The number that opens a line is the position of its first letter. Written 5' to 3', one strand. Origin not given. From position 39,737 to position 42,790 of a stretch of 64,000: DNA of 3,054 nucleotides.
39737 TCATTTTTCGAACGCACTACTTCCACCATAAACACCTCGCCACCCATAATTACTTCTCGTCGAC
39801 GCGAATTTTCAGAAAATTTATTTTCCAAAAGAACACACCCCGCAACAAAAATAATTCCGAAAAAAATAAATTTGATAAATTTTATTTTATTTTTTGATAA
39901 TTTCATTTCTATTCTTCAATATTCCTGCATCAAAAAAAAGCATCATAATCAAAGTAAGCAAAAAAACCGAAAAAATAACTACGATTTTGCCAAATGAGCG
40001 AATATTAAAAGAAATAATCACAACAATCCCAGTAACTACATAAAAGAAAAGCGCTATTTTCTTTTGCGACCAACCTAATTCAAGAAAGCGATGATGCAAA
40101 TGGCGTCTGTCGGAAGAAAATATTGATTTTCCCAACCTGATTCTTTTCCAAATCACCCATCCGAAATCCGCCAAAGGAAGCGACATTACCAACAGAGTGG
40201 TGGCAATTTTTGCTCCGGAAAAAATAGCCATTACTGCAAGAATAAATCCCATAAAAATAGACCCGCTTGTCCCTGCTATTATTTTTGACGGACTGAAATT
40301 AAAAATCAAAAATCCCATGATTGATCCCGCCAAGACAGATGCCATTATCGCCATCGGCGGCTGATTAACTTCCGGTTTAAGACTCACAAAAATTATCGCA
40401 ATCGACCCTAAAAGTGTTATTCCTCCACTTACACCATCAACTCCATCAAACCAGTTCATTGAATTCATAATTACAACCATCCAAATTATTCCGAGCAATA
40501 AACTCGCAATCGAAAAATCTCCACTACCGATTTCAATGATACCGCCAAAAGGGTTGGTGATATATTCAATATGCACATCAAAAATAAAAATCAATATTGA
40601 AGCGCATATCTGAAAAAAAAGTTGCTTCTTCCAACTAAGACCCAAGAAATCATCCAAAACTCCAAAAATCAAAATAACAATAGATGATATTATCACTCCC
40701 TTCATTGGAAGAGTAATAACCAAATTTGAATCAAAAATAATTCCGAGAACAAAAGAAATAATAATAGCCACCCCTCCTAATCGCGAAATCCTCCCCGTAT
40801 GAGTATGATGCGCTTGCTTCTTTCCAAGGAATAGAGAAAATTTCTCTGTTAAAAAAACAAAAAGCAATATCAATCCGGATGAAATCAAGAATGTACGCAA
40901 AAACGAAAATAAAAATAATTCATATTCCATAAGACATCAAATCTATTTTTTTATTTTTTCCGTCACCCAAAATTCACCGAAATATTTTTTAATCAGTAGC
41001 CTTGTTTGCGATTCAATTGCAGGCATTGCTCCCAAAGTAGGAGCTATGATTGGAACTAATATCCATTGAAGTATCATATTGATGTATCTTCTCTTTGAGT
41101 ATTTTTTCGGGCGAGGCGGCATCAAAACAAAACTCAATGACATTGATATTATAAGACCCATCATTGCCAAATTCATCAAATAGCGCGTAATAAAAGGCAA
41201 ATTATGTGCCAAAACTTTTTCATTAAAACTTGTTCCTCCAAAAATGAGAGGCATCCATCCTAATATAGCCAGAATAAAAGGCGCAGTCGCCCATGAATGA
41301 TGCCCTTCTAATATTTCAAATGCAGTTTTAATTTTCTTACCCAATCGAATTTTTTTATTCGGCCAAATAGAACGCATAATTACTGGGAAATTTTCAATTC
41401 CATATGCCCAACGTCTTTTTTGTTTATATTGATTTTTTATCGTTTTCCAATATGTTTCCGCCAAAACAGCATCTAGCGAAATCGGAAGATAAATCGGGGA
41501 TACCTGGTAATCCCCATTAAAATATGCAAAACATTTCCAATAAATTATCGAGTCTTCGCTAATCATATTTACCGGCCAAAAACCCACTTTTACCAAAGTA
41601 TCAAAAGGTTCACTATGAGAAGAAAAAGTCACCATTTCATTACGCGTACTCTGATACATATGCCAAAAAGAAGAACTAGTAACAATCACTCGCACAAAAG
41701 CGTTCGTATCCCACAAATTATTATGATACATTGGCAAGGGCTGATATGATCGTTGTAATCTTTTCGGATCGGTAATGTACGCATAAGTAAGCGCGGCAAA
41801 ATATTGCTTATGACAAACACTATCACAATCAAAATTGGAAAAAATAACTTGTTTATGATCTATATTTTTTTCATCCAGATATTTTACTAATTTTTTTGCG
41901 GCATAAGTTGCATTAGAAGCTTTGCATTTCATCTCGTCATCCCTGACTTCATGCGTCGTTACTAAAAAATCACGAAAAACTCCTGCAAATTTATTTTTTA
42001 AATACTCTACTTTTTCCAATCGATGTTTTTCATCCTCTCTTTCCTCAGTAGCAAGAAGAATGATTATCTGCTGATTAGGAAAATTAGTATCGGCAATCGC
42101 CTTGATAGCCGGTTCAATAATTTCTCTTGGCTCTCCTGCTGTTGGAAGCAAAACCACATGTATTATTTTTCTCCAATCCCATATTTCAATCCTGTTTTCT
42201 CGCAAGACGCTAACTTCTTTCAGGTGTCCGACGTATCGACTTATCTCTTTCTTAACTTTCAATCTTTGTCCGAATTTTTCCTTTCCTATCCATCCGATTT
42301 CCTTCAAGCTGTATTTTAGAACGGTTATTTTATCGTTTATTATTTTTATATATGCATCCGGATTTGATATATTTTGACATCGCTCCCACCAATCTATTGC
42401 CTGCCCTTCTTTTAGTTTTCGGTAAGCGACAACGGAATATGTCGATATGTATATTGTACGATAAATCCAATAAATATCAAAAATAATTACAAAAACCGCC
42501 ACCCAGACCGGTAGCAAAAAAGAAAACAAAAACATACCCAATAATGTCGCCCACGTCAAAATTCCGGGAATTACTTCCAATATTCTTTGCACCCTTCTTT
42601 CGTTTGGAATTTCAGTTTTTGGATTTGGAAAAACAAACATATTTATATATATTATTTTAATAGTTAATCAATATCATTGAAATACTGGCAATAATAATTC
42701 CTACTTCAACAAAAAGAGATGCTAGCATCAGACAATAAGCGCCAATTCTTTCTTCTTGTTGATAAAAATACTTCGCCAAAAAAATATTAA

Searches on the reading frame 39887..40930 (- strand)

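Call 10: search_protein_families(library=pfam, proteins=[window:39887-40930:-], max_evalue=0.01)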
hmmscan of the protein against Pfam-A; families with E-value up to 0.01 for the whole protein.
window:39887-40930:- (347 aa): 1 family
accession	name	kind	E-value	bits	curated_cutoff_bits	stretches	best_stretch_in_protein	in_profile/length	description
PF00953.26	Glycos_transf_4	-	3.4e-30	105.6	27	1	78-238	3-159/160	Glycosyl transferase family 4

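Call 15: search_protein_families(library=ncbifam, proteins=[window:39887-40930:-], max_evalue=1)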
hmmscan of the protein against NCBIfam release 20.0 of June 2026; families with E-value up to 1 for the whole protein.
window:39887-40930:- (347 aa): 3 families
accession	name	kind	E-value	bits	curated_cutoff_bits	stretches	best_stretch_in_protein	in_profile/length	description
TIGR02380.1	ECA_wecA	exception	3.4e-26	92.2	326.05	1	10-333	4-327/346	UDP-N-acetylglucosamine--undecaprenyl-phosphate N-acetylglucosaminephosphotransferase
NF053644.1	MraY_archaea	equivalog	2.8e-16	59.8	450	2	129-307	168-339/340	pseudomurein biosynthesis MraY family phospho-N-acetylmuramoyl-pentapeptide-transferase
TIGR00445.1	mraY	equivalog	9.6e-16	58.1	192.05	1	41-308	28-315/321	phospho-N-acetylmuramoyl-pentapeptide-transferase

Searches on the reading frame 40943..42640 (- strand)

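Call 10: search_protein_families(library=pfam, proteins=[window:40943-42640:-], max_evalue=0.01)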
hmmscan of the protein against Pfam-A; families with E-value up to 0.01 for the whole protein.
window:40943-42640:- (565 aa): 1 family
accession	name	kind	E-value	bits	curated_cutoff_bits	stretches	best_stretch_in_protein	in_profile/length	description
PF13632.12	Glyco_trans_2_3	-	5.2e-07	30.1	27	1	271-498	6-190/198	Glycosyl transferase family group 2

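Call 15: search_protein_families(library=ncbifam, proteins=[window:40943-42640:-], max_evalue=1)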
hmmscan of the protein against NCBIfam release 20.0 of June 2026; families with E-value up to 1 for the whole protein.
window:40943-42640:- (565 aa): 1 family
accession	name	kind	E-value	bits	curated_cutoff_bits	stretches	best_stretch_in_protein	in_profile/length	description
TIGR03937.1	PgaC_IcaA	equivalog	3.9e-06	26.1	422.3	1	348-518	211-361/407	poly-beta-1,6-N-acetyl-D-glucosamine synthase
